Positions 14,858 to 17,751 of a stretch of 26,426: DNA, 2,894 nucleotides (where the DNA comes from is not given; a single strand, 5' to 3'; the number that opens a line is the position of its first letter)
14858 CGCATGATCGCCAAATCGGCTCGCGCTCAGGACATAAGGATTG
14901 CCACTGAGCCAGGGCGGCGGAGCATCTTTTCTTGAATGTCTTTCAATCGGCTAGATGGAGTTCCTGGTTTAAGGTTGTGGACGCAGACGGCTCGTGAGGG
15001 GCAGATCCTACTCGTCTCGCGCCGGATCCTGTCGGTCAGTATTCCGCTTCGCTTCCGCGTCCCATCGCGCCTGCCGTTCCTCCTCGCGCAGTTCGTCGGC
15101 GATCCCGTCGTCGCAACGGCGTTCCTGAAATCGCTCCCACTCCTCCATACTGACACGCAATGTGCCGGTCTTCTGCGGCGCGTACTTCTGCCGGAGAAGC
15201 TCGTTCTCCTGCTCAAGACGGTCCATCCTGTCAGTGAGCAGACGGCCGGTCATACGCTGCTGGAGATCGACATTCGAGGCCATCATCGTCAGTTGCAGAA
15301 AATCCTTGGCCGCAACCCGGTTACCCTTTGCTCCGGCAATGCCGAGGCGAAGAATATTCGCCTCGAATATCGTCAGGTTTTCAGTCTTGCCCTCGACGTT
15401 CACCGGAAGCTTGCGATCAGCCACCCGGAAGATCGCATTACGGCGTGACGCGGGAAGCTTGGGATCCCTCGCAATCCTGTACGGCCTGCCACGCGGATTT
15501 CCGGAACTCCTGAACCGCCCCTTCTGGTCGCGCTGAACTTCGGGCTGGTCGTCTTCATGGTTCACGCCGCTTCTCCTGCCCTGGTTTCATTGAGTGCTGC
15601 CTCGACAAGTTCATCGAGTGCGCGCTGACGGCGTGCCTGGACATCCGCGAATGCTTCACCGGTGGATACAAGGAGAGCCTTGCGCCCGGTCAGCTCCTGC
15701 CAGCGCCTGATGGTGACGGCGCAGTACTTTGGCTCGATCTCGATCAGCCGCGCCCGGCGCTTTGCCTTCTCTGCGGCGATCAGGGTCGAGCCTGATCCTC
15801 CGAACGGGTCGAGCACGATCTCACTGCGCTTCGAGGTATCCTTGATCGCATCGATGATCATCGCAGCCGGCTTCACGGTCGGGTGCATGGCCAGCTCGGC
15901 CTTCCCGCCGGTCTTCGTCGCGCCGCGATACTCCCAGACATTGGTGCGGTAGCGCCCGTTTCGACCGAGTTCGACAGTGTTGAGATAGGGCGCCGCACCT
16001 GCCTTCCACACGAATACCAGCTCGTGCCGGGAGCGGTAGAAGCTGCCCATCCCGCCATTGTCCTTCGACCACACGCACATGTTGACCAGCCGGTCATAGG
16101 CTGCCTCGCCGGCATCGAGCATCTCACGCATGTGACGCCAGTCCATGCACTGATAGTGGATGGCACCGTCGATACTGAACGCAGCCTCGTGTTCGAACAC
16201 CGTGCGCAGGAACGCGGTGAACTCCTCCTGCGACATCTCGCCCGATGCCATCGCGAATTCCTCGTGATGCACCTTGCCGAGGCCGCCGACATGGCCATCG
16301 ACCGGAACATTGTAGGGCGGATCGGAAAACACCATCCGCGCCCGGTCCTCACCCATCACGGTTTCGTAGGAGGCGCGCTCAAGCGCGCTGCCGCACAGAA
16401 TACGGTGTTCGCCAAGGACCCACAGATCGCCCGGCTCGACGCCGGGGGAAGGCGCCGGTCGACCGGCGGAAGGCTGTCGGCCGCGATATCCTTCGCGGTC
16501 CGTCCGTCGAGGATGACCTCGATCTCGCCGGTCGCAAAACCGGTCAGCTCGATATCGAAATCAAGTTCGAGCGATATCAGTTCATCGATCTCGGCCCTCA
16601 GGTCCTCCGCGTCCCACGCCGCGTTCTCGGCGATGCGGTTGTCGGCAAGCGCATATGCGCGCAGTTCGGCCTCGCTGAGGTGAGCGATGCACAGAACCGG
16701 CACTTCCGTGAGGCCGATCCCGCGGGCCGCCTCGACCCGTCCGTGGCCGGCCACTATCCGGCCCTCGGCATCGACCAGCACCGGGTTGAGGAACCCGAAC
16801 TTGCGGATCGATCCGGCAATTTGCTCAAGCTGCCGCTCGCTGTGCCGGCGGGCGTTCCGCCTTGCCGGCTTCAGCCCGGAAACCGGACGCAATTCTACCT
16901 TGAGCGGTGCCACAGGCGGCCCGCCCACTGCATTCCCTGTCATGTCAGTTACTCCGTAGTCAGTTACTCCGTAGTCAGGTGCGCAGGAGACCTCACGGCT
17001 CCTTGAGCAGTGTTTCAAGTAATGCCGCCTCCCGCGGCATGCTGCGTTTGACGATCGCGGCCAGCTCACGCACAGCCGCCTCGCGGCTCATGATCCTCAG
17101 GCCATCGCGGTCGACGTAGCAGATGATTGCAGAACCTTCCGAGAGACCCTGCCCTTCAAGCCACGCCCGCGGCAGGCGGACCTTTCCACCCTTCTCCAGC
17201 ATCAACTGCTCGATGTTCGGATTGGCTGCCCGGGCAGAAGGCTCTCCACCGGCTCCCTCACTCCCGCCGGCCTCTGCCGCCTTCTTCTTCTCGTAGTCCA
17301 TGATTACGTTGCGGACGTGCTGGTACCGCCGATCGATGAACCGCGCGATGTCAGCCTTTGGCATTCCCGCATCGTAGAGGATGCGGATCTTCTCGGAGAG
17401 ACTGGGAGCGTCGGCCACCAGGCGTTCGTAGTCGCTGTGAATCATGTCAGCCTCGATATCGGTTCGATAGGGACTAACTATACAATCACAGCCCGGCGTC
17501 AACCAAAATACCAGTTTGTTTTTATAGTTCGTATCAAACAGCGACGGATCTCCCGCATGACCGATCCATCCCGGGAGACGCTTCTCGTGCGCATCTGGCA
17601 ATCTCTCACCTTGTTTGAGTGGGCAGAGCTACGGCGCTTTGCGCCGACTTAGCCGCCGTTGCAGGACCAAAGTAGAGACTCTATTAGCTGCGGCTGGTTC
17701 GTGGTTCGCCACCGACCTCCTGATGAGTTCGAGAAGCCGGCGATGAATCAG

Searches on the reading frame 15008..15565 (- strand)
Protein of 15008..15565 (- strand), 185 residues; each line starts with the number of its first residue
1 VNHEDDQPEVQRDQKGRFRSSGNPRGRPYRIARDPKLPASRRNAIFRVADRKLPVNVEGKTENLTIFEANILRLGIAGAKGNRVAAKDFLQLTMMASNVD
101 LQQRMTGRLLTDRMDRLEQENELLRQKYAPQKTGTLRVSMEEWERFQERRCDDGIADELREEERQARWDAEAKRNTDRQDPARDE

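Call 12: search_protein_families(library=pfam, proteins=[window:15008-15565:-], max_evalue=0.001)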
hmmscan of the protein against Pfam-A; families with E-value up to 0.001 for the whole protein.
window:15008-15565:- (185 aa): 1 family
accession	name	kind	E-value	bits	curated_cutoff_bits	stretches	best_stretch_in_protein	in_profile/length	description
PF18932.5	DUF5681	-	6.4e-08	33.5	27.5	1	15-94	2-73/77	Family of unknown function (DUF5681)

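Call 54: find_encoding_contigs(protein=window:15008-15565:-, flank=6000, max_places=10)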
Protein window:15008-15565:- (185 aa): 5 contigs read that carry it; 5 places shown.
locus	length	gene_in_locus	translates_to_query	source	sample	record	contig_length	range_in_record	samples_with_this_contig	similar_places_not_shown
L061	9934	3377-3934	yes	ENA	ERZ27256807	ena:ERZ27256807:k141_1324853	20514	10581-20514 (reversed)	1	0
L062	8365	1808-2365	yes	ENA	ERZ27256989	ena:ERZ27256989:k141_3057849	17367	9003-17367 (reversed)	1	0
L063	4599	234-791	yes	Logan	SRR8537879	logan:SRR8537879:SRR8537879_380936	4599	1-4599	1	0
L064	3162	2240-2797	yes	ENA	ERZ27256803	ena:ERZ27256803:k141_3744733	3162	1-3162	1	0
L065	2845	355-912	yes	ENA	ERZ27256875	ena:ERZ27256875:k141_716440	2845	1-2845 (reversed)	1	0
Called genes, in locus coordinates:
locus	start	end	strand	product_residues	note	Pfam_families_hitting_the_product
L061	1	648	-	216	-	?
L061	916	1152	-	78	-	-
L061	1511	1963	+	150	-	-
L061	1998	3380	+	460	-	PF02195:ParB_N, PF01555:N6_N4_Mtase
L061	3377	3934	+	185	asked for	PF18932:DUF5681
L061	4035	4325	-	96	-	PF07715:Plug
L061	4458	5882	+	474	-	PF00392:GntR (weak), PF02082:Rrf2 (faint), PF08279:HTH_11 (faint), PF14502:HTH_41 (faint), PF00392:GntR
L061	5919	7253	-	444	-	PF03137:OATP (faint), PF07690:MFS_1, PF00083:Sugar_tr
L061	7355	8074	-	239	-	PF00561:Abhydrolase_1, PF12146:Hydrolase_4 (weak), PF12697:Abhydrolase_6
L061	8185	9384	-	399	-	PF00296:Bac_luciferase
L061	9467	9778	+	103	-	-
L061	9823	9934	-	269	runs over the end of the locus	PF27522:YDMC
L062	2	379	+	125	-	?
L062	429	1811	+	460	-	PF02195:ParB_N, PF01555:N6_N4_Mtase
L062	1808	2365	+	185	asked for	PF18932:DUF5681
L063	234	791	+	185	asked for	PF18932:DUF5681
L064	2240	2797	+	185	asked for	PF18932:DUF5681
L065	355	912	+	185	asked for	PF18932:DUF5681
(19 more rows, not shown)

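Call 56: find_encoding_contigs(protein=L061:8185-9384:-, flank=10000, max_places=10)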
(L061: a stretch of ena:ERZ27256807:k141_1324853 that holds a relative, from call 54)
Protein L061:8185-9384:- (399 aa): 10 contigs read that carry it; 10 places shown.
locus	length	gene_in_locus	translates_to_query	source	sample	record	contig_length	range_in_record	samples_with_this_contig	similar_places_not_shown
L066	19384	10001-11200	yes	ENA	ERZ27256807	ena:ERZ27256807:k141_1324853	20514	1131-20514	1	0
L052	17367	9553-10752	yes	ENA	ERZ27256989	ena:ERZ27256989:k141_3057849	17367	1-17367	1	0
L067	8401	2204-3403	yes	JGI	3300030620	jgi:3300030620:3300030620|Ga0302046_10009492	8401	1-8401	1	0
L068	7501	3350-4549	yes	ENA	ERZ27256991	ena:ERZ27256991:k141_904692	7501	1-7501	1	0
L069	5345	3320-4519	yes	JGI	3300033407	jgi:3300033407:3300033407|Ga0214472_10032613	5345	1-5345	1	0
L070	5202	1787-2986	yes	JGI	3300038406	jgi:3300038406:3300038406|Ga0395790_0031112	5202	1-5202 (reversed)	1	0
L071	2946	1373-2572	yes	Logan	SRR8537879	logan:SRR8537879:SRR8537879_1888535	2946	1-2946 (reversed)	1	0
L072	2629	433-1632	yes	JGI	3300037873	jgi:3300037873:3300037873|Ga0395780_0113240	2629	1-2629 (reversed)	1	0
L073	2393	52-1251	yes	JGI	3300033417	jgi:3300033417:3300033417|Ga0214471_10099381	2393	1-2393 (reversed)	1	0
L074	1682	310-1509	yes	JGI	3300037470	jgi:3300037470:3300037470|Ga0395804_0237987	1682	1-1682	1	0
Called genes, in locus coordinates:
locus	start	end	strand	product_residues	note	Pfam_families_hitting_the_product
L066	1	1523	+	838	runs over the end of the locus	PF07715:Plug, PF00593:TonB_dep_Rec_b-barrel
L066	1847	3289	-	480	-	PF05977:MFS_3 (faint), PF07690:MFS_1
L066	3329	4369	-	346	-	PF07366:SnoaL, PF12680:SnoaL_2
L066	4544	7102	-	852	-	PF07715:Plug, PF00593:TonB_dep_Rec_b-barrel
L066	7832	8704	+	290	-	PF02668:TauD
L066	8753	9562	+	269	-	PF27522:YDMC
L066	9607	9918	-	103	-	-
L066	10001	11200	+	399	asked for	PF00296:Bac_luciferase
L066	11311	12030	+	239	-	PF00561:Abhydrolase_1, PF12146:Hydrolase_4 (weak), PF12697:Abhydrolase_6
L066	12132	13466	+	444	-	PF03137:OATP (faint), PF07690:MFS_1, PF00083:Sugar_tr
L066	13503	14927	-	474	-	PF00392:GntR (weak), PF02082:Rrf2 (faint), PF08279:HTH_11 (faint), PF14502:HTH_41 (faint), PF00392:GntR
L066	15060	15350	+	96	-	PF07715:Plug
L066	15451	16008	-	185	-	PF18932:DUF5681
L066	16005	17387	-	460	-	PF02195:ParB_N, PF01555:N6_N4_Mtase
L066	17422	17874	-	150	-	-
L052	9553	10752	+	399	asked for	PF00296:Bac_luciferase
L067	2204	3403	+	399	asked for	PF00296:Bac_luciferase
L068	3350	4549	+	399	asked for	PF00296:Bac_luciferase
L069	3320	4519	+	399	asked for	PF00296:Bac_luciferase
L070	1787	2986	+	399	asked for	PF00296:Bac_luciferase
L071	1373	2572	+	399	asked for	PF00296:Bac_luciferase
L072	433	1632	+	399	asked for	PF00296:Bac_luciferase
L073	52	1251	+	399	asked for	PF00296:Bac_luciferase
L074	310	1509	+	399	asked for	PF00296:Bac_luciferase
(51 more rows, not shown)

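Call 64: search_protein_families(library=phrogs, proteins=[window:15008-15565:-], max_evalue=0.001)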
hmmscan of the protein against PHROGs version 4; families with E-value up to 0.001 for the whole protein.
window:15008-15565:- (185 aa): 1 family
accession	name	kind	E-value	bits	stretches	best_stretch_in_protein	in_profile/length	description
phrog_26239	-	unknown function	0.00013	23.4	1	12-106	20-104/146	-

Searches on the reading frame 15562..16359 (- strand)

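Call 12: search_protein_families(library=pfam, proteins=[window:15562-16359:-], max_evalue=0.001)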
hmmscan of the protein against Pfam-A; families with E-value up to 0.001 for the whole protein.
window:15562-16359:- (265 aa): 1 family
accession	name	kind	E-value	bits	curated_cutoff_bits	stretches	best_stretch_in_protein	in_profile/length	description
PF01555.25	N6_N4_Mtase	-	4.9e-25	89.2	26.7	1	8-216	2-219/221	DNA methylase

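Call 64: search_protein_families(library=phrogs, proteins=[window:15562-16359:-], max_evalue=0.001)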
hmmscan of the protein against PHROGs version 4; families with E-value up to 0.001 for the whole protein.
window:15562-16359:- (265 aa): 8 families
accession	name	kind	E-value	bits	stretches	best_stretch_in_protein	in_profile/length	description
phrog_498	-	other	8.8e-59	200.6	1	2-247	218-447/633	DNA methyltransferase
phrog_67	-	other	2.4e-35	123.8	1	7-231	143-354/743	DNA methyltransferase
phrog_3008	-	other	2.9e-23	83.4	1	157-246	148-237/244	DNA methyltransferase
phrog_23085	-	unknown function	2e-16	60.9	1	137-229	24-114/138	-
phrog_18293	-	other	2.5e-10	41.3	1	154-222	41-109/119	methyltransferase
phrog_6952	-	other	3.1e-09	37.9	1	139-224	99-179/181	DNA methyltransferase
phrog_23148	-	unknown function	3.5e-07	31.4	1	152-219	78-145/165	-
phrog_16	-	DNA, RNA and nucleotide metabolism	6.2e-05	22.4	1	168-244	857-935/986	DNA helicase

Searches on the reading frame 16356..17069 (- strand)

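Call 12: search_protein_families(library=pfam, proteins=[window:16356-17069:-], max_evalue=0.001)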
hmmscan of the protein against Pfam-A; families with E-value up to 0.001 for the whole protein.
window:16356-17069:- (237 aa): 1 family
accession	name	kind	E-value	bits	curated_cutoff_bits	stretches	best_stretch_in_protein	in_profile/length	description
PF02195.25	ParB_N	-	2.8e-08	34.1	26.3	1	61-144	6-93/95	ParB N-terminal domain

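Call 64: search_protein_families(library=phrogs, proteins=[window:16356-17069:-], max_evalue=0.001)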
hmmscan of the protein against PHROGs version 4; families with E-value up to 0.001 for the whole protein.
window:16356-17069:- (237 aa): 20 families
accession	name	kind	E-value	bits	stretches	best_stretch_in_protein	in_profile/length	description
phrog_620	-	DNA, RNA and nucleotide metabolism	2.4e-46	159.5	1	56-188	7-136/217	ParB-like partition protein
phrog_498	-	other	8.6e-46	157.7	1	50-194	27-171/633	DNA methyltransferase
phrog_15396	-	DNA, RNA and nucleotide metabolism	6.8e-42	145.1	1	56-194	2-138/258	ParB-like partition nuclease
phrog_930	-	DNA, RNA and nucleotide metabolism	2.1e-31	110.5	1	56-188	5-134/223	ParB-like partition protein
phrog_8071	-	DNA, RNA and nucleotide metabolism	2.1e-27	97.4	1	57-191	6-134/389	ParB-like partition protein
phrog_940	-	DNA, RNA and nucleotide metabolism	2.9e-22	80.5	1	57-176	5-127/388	nuclease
phrog_9353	-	unknown function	1.6e-19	71.7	1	65-198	18-149/245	-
phrog_723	-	DNA, RNA and nucleotide metabolism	5.2e-19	69.9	1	57-197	12-151/223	ParB-like partition protein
phrog_5475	-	unknown function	1.8e-13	51.1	1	61-160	6-101/458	-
phrog_18056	-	DNA, RNA and nucleotide metabolism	2.3e-10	41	1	57-143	2-87/387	ParB-like partition nuclease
phrog_4715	-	DNA, RNA and nucleotide metabolism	5.7e-09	35.9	1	62-147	151-240/630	ParB-like partition protein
phrog_3264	-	DNA, RNA and nucleotide metabolism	9.7e-09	36.3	1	62-148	53-142/337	ParB-like partition protein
phrog_6218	-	DNA, RNA and nucleotide metabolism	1.2e-08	35.5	1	63-144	10-96/506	ParB-like partition protein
phrog_26377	-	DNA, RNA and nucleotide metabolism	1.8e-07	31.9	1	82-138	31-87/326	ParB-like partition protein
phrog_7405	-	unknown function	1.3e-06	29.3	1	58-147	24-118/250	-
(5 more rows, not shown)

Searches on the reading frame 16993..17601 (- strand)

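Call 12: search_protein_families(library=pfam, proteins=[window:16993-17601:-], max_evalue=0.001)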
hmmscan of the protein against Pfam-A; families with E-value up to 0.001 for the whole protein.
window:16993-17601:- (202 aa): 1 family
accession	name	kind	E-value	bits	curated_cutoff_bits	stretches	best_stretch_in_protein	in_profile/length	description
PF04014.23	MazE_antitoxin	-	0.0004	20.7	24.7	1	141-171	10-41/48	Antidote-toxin recognition MazE, bacterial antitoxin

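Call 64: search_protein_families(library=phrogs, proteins=[window:16993-17601:-], max_evalue=0.001)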
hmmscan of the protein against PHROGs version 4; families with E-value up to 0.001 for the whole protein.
window:16993-17601:- (202 aa): 0 families
